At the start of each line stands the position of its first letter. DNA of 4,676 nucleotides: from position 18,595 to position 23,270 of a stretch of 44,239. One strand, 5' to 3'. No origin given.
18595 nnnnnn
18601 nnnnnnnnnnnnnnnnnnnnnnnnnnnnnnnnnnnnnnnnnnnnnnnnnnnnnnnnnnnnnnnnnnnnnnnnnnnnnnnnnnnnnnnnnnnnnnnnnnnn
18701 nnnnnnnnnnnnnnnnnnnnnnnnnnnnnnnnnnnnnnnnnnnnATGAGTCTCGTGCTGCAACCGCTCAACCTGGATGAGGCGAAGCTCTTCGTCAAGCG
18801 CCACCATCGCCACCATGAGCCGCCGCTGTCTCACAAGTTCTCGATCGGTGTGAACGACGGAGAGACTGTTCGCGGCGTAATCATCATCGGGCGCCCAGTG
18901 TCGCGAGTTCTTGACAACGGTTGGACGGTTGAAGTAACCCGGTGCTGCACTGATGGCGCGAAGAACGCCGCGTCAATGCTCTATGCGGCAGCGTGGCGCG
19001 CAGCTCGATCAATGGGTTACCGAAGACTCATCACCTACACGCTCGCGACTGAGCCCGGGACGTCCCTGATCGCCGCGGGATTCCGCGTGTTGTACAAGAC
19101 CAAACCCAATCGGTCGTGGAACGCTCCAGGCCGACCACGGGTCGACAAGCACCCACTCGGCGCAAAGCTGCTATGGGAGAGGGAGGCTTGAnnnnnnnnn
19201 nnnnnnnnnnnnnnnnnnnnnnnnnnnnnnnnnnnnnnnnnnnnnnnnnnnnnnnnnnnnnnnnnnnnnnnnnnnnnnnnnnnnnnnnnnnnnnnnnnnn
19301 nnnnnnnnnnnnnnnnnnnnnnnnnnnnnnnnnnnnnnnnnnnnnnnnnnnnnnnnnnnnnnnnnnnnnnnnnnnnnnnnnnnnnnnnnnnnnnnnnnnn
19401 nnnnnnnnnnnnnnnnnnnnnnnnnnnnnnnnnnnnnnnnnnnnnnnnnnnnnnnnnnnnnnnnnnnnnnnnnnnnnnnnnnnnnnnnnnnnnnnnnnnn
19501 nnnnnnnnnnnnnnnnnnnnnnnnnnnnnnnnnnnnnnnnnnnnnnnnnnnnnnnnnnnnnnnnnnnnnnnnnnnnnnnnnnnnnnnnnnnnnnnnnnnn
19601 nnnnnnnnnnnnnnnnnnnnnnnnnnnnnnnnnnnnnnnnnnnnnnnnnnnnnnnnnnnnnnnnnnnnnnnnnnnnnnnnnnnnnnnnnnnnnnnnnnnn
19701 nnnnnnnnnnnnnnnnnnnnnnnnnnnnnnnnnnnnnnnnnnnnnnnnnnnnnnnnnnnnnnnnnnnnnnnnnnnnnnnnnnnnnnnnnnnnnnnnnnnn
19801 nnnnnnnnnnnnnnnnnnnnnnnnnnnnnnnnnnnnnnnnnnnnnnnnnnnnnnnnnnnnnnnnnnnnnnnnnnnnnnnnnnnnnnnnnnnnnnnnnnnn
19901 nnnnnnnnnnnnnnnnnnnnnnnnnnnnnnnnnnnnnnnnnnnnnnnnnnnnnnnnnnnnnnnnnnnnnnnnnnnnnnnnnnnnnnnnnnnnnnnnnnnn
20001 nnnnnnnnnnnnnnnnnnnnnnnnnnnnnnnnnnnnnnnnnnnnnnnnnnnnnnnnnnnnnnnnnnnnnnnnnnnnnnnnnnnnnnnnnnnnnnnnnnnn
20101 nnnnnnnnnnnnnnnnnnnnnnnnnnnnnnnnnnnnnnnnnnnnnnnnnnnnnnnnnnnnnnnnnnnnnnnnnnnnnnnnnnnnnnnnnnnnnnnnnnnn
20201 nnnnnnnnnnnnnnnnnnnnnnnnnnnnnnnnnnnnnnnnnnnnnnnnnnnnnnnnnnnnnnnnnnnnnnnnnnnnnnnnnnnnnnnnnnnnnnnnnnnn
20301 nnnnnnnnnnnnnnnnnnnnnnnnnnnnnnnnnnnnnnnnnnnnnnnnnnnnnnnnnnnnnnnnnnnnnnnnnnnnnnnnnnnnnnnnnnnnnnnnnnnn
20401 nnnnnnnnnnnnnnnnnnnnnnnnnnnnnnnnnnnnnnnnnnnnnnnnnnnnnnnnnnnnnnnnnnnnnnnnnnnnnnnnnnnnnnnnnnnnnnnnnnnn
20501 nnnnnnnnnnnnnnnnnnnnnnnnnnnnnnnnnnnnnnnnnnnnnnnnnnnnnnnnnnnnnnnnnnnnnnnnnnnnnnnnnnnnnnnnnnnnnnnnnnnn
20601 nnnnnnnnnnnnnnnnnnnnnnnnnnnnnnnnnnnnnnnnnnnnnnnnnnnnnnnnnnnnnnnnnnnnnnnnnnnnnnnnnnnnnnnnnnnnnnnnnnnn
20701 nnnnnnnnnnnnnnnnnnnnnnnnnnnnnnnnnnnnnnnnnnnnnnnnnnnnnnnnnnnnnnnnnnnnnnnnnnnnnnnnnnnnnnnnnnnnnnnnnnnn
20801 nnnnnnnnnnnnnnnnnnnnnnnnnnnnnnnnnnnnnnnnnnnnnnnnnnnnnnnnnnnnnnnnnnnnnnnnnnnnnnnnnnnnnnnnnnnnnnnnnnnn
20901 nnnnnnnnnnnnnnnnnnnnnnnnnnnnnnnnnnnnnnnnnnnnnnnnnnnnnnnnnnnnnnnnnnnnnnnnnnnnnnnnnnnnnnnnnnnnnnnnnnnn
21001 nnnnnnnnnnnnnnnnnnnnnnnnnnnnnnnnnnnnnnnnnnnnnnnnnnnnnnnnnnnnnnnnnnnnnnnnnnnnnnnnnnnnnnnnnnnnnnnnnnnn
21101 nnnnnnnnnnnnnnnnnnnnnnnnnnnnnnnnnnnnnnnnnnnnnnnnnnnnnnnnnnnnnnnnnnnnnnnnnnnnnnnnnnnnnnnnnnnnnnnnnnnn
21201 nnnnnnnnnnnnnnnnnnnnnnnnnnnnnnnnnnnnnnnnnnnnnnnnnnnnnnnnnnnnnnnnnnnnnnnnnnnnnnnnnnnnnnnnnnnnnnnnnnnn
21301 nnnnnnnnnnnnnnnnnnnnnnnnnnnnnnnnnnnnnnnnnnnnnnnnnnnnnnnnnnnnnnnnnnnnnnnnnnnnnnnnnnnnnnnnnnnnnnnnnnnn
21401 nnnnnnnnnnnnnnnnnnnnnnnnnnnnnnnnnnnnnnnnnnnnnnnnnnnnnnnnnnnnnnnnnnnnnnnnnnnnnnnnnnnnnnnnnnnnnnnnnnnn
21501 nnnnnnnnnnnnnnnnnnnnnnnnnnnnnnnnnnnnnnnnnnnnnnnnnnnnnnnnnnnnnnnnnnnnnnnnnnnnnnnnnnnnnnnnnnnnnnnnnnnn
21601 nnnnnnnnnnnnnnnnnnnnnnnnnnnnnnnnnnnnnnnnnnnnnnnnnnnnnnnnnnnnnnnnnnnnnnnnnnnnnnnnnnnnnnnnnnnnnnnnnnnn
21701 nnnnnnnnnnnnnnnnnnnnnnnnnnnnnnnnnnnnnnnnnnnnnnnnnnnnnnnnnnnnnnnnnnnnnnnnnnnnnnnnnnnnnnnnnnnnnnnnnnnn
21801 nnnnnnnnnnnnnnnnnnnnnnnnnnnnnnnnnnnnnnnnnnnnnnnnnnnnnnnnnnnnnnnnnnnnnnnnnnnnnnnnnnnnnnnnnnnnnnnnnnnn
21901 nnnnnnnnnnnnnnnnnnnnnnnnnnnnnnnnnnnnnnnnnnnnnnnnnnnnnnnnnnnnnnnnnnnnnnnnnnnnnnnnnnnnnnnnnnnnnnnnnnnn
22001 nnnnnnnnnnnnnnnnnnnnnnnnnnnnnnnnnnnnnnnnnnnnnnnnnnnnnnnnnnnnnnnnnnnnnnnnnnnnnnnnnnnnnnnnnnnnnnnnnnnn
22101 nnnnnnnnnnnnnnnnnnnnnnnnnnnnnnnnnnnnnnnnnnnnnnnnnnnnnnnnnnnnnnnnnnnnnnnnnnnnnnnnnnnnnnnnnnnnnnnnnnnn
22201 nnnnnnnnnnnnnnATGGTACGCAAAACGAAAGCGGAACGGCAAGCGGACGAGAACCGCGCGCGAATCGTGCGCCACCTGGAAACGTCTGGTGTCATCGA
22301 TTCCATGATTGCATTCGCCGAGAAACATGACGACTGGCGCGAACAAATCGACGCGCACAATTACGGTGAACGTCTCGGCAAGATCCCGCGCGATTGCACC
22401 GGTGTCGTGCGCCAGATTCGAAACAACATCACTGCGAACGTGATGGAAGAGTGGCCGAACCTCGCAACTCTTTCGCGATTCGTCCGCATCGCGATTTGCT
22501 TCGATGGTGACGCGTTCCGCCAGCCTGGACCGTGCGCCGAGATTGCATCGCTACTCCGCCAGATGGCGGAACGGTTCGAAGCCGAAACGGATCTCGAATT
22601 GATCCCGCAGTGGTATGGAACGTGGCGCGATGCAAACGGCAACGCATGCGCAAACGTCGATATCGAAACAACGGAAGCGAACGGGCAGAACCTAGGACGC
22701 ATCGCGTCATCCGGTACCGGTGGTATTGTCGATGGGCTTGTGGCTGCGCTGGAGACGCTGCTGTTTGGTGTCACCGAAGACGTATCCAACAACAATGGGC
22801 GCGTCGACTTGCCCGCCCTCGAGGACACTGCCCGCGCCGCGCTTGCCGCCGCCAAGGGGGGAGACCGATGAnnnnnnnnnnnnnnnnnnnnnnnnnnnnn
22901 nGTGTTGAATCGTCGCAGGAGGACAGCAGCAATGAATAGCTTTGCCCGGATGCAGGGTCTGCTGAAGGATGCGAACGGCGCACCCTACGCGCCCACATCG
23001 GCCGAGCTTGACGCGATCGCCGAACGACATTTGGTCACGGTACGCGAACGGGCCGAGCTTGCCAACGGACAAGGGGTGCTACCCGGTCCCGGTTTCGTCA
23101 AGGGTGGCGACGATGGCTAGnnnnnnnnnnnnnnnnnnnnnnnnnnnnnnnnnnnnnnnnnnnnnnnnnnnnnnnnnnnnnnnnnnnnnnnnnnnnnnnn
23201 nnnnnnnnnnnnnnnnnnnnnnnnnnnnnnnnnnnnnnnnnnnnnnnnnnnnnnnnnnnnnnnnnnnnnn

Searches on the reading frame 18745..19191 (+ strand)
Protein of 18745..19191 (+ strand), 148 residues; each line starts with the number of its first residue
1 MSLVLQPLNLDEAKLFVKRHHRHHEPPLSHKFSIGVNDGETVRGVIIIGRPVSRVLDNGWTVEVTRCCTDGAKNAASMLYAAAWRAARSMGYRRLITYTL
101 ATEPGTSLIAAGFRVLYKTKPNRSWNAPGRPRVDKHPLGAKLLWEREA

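Call 29: search_protein_families(library=pfam, max_evalue=0.01, proteins=[window:18745-19191:+])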
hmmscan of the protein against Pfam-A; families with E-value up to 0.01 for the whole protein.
window:18745-19191:+ (148 aa): 1 family
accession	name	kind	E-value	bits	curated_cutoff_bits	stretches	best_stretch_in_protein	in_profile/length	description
PF25680.1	Mom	-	0.00011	22.4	27.1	1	3-98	2-109/202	Mom protein family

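Call 110: search_protein_families(library=ncbifam, max_evalue=0.01, proteins=[window:18745-19191:+])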
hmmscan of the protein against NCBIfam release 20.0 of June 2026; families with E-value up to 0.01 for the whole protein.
window:18745-19191:+ (148 aa): 1 family
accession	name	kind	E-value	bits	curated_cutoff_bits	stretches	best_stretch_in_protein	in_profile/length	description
NF045478.1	XF1762_fam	equivalog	3.6e-60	202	50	1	5-145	2-143/143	XF1762 family protein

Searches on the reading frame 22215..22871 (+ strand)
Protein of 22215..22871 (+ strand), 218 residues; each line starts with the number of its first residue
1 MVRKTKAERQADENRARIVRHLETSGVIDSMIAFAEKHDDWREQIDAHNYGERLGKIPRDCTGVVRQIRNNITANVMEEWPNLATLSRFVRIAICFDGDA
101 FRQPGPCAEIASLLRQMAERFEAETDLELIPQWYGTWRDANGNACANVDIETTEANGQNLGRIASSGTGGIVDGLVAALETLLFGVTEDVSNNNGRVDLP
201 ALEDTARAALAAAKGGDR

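Call 11: search_protein_families(library=pfam, max_evalue=0.01, proteins=[window:22215-22871:+])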
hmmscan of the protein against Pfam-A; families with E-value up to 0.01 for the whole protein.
window:22215-22871:+ (218 aa): 0 families

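Call 13: search_protein_families(library=phrogs, max_evalue=0.001, proteins=[window:22215-22871:+])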
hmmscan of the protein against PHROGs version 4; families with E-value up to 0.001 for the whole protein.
window:22215-22871:+ (218 aa): 0 families

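Call 16: find_related_loci(query=window:22215-22871:+, collection=viral_contigs, flank=10000)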
Query window:22215-22871:+ (218 aa) in viral_contigs; peptide patterns used: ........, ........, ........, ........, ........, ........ (x = any residue, [..] = any of these).
3 stretches matched a pattern, but none encodes a relative of the query by tblastn (E <= 1e-3).

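Call 17: find_encoding_contigs(protein=window:22215-22871:+, flank=10000, max_places=10)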
Protein window:22215-22871:+ (218 aa): 6 contigs read that carry it; 1 place shown.
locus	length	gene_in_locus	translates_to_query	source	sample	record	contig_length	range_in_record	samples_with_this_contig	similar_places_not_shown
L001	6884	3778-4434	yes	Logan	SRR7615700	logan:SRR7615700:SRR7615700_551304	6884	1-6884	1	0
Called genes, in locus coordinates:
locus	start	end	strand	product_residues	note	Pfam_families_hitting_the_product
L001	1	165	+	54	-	?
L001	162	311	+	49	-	-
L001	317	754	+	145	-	-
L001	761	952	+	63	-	-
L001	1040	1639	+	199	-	-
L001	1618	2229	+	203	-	-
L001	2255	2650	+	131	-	-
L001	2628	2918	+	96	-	-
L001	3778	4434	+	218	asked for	-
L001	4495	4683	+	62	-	-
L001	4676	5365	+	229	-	-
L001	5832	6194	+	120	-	-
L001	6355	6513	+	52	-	-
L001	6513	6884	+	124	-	?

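Call 20: search_dna_similar(query=window:22215-22871:+, collection=phages, mode=protein, max_evalue=0.01, max_rows=25)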
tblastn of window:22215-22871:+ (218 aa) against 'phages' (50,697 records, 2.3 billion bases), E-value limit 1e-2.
No match.

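Call 22: find_homologous_proteins(query=window:22215-22871:+, max_evalue=0.001)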
Query window:22215-22871:+ (218 aa): 1 proteins with E <= 0.001 among 1382 candidates.
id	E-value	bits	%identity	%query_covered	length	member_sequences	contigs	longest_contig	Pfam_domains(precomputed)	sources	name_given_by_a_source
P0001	3.2e-141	486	100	100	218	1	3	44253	-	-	-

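Call 110: search_protein_families(library=ncbifam, max_evalue=0.01, proteins=[window:22215-22871:+])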
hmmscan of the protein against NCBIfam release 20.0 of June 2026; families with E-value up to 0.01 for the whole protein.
window:22215-22871:+ (218 aa): 0 families

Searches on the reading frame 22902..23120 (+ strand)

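Call 11: search_protein_families(library=pfam, max_evalue=0.01, proteins=[window:22902-23120:+])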
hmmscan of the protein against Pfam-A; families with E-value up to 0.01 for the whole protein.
window:22902-23120:+ (72 aa): 0 families

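Call 13: search_protein_families(library=phrogs, max_evalue=0.001, proteins=[window:22902-23120:+])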
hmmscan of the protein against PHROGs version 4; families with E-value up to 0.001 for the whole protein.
window:22902-23120:+ (72 aa): 0 families

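Call 110: search_protein_families(library=ncbifam, max_evalue=0.01, proteins=[window:22902-23120:+])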
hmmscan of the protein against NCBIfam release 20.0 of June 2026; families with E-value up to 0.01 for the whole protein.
window:22902-23120:+ (72 aa): 2 families
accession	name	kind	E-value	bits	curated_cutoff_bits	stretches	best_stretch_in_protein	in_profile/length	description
NF003788.0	PRK05379.1-5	equivalog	0.001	18.4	354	1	23-68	203-249/351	bifunctional nicotinamide-nucleotide adenylyltransferase/Nudix hydroxylase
NF003791.0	PRK05379.2-3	equivalog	0.0033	16.7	409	1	17-67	186-237/340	bifunctional nicotinamide-nucleotide adenylyltransferase/Nudix hydroxylase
